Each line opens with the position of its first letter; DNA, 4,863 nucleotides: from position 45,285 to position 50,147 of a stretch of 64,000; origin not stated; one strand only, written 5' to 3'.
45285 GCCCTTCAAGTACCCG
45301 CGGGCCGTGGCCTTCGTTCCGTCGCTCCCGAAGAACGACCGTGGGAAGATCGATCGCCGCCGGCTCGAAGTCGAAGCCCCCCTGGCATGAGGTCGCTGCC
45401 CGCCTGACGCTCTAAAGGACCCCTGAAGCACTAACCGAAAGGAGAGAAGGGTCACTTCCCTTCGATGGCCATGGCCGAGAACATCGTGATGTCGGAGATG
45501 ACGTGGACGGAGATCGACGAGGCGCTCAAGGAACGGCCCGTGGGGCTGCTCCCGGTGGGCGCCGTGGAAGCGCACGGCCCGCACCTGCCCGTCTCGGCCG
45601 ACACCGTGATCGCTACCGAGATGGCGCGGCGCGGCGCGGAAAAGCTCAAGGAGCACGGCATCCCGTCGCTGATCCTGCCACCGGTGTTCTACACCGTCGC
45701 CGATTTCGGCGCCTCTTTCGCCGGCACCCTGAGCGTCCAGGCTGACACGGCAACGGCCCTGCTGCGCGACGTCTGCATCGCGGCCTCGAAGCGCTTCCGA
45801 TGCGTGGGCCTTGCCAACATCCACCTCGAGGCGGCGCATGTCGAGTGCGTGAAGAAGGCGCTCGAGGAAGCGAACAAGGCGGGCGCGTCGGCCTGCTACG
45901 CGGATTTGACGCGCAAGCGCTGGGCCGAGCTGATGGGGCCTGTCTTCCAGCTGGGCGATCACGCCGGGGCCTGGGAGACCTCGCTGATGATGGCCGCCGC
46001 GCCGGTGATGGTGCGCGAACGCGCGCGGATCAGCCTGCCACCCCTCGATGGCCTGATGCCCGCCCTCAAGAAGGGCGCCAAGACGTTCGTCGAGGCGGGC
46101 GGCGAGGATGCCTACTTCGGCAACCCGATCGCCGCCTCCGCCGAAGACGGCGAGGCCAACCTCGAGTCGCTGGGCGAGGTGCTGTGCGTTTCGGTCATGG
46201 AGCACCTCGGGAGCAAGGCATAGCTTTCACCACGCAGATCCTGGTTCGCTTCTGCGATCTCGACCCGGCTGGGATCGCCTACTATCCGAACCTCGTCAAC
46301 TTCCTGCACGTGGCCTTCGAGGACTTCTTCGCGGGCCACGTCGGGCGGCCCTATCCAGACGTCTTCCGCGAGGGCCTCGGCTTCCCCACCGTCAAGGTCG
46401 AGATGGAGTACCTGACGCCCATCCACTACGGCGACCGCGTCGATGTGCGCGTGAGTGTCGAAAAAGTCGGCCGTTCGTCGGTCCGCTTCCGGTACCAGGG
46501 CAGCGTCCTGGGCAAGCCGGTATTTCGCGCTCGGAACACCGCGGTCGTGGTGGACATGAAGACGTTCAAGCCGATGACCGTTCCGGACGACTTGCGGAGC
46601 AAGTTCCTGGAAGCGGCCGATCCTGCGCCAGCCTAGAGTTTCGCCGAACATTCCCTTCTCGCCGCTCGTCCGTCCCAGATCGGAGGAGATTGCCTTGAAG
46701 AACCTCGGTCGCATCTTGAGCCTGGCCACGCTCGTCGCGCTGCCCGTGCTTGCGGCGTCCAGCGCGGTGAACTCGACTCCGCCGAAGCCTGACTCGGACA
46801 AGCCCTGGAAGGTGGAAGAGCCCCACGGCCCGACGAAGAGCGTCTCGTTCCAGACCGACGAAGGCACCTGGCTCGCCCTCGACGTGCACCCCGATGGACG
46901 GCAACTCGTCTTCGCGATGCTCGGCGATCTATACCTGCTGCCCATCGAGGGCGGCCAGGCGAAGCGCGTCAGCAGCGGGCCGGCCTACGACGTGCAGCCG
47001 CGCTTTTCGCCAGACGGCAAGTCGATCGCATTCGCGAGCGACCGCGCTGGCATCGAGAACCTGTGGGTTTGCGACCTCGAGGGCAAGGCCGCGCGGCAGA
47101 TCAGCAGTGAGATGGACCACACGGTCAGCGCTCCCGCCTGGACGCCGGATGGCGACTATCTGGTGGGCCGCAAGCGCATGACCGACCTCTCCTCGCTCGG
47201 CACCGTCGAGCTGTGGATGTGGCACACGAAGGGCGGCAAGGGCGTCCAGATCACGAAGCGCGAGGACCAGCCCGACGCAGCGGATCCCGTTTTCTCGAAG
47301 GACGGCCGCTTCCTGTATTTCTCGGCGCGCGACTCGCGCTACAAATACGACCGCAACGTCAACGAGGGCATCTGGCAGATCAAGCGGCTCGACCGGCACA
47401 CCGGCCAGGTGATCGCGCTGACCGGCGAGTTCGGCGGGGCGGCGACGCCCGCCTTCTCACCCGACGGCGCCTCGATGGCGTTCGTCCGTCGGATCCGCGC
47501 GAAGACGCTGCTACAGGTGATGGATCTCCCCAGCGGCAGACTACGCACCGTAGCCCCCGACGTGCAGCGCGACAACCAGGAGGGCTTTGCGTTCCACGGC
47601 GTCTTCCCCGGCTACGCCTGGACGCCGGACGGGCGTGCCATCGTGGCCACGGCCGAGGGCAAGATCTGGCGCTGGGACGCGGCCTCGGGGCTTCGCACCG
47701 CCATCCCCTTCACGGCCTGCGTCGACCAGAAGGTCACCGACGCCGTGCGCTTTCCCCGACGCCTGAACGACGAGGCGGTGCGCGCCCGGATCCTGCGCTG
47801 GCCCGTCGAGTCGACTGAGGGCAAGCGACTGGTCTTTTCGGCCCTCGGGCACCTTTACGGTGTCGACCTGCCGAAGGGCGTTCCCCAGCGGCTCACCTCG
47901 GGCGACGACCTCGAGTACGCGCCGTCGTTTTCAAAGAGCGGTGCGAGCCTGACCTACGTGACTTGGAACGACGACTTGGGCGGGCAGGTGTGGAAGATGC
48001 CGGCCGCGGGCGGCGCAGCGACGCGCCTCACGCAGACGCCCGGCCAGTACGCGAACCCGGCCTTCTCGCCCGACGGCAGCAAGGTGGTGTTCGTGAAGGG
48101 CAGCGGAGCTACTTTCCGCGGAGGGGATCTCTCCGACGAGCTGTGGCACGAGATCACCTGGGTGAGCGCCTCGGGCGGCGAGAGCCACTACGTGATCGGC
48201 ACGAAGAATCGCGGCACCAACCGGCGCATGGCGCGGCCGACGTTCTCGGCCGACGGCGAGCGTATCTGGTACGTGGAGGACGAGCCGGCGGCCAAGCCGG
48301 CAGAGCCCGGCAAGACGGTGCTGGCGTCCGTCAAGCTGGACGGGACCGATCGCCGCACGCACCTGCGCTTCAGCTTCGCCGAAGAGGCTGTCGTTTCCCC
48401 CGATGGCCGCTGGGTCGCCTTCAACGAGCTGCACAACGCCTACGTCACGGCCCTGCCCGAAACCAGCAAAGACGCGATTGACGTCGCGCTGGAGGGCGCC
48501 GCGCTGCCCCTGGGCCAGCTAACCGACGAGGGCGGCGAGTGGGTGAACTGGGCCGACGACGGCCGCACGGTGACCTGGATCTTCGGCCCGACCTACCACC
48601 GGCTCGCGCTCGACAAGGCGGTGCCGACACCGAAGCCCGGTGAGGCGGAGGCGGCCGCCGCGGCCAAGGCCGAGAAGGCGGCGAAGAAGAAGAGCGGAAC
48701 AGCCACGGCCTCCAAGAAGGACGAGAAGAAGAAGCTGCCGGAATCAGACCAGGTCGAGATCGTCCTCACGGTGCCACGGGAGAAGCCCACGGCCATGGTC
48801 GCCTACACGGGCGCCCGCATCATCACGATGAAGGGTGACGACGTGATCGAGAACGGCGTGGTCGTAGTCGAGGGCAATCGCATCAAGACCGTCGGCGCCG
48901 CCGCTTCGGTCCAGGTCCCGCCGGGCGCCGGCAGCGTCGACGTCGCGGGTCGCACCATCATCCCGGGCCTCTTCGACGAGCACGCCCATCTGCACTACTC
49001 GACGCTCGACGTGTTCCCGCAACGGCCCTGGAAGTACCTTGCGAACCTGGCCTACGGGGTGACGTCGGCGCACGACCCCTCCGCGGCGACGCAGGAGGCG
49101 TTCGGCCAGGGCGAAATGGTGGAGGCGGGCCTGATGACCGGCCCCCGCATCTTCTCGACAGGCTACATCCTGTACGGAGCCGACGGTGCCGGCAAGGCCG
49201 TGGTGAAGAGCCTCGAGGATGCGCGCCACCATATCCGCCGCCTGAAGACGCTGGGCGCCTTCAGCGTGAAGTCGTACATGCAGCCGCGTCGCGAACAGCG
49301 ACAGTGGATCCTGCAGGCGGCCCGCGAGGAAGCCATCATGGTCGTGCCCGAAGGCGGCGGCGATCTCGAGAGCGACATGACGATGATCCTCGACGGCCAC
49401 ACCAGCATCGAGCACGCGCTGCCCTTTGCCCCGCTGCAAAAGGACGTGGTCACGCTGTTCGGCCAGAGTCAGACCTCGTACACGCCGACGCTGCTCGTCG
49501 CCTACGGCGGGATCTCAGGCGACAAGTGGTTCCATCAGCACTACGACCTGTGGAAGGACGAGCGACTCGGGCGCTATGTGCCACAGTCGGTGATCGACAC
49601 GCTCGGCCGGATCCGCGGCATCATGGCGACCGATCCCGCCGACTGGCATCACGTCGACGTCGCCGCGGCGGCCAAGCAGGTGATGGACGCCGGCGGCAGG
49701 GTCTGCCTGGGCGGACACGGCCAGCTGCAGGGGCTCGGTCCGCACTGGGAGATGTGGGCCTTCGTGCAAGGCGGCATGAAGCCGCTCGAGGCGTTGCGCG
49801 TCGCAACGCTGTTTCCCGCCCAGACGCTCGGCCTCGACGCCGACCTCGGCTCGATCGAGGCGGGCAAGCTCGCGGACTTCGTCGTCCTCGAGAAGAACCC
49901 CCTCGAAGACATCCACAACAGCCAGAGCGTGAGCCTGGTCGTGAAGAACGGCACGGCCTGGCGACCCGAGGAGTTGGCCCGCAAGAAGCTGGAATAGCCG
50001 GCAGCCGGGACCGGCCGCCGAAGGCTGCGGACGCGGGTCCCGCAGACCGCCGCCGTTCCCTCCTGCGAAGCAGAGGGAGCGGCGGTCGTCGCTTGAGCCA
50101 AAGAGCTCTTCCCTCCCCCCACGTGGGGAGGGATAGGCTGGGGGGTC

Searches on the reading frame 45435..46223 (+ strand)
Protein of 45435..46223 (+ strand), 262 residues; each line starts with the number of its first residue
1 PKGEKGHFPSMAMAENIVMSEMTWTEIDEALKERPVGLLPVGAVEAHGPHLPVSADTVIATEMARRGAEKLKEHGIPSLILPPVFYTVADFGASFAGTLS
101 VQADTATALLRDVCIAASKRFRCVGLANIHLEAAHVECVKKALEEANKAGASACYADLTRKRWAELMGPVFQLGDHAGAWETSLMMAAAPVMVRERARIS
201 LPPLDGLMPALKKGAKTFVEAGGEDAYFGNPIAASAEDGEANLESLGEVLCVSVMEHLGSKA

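Call 61: search_protein_families(library=pfam, proteins=[window:45435-46223:+], max_evalue=0.001)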
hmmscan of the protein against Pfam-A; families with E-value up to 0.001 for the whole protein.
window:45435-46223:+ (262 aa): 1 family
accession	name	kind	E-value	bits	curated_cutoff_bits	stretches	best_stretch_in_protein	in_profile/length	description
PF02633.19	Creatininase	-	4.7e-47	160.8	31.3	1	21-250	2-234/238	Creatinine amidohydrolase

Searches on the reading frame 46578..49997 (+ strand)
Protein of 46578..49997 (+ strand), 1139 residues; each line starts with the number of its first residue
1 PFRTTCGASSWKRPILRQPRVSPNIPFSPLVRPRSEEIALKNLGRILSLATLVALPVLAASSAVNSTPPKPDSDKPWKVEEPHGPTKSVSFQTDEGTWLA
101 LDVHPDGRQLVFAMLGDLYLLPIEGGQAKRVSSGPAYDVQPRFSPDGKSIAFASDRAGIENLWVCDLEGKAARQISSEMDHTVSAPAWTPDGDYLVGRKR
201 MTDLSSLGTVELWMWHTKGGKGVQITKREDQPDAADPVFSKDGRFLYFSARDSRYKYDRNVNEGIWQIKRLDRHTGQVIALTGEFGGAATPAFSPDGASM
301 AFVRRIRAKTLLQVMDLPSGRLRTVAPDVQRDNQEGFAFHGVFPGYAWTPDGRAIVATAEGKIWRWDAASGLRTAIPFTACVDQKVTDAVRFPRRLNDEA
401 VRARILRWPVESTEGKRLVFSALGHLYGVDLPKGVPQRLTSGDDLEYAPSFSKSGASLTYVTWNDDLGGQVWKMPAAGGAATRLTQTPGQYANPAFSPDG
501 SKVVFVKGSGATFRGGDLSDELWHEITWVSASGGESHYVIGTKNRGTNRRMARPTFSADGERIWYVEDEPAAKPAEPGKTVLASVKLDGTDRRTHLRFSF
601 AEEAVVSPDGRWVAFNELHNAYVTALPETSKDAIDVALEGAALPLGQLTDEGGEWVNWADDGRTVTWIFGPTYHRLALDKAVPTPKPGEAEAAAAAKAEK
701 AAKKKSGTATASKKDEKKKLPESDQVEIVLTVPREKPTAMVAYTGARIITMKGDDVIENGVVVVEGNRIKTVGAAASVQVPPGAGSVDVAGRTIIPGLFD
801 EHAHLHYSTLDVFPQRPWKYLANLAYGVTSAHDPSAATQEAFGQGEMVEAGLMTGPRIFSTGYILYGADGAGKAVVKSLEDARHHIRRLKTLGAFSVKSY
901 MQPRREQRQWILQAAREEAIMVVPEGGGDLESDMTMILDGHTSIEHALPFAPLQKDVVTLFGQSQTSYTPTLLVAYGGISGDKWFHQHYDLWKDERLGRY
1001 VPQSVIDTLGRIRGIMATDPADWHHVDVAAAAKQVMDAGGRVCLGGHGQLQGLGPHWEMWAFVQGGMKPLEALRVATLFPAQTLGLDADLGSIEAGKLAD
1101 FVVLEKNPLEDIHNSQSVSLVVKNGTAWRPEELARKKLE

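Call 61: search_protein_families(library=pfam, proteins=[window:46578-49997:+], max_evalue=0.001)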
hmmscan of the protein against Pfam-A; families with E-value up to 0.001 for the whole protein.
window:46578-49997:+ (1139 aa): 5 families
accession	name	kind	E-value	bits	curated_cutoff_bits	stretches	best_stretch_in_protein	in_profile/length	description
PF07676.18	PD40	-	3e-35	119.9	20.9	2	129-158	2-32/38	WD40-like Beta Propeller Repeat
PF01979.26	Amidohydro_1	-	5.2e-15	56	25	1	794-1126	2-343/345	Amidohydrolase family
PF07969.17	Amidohydro_3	-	4.4e-13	50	29.7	1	1015-1125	342-468/472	Amidohydrolase family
PF00930.27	DPPIV_N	-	9.1e-12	44.8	22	0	115-179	22-82/354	Dipeptidyl peptidase IV (DPP IV) N-terminal region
PF25174.1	Beta-prop_THOC3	-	2.7e-07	30.3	305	0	77-224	29-165/272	THOC3 beta-propeller domain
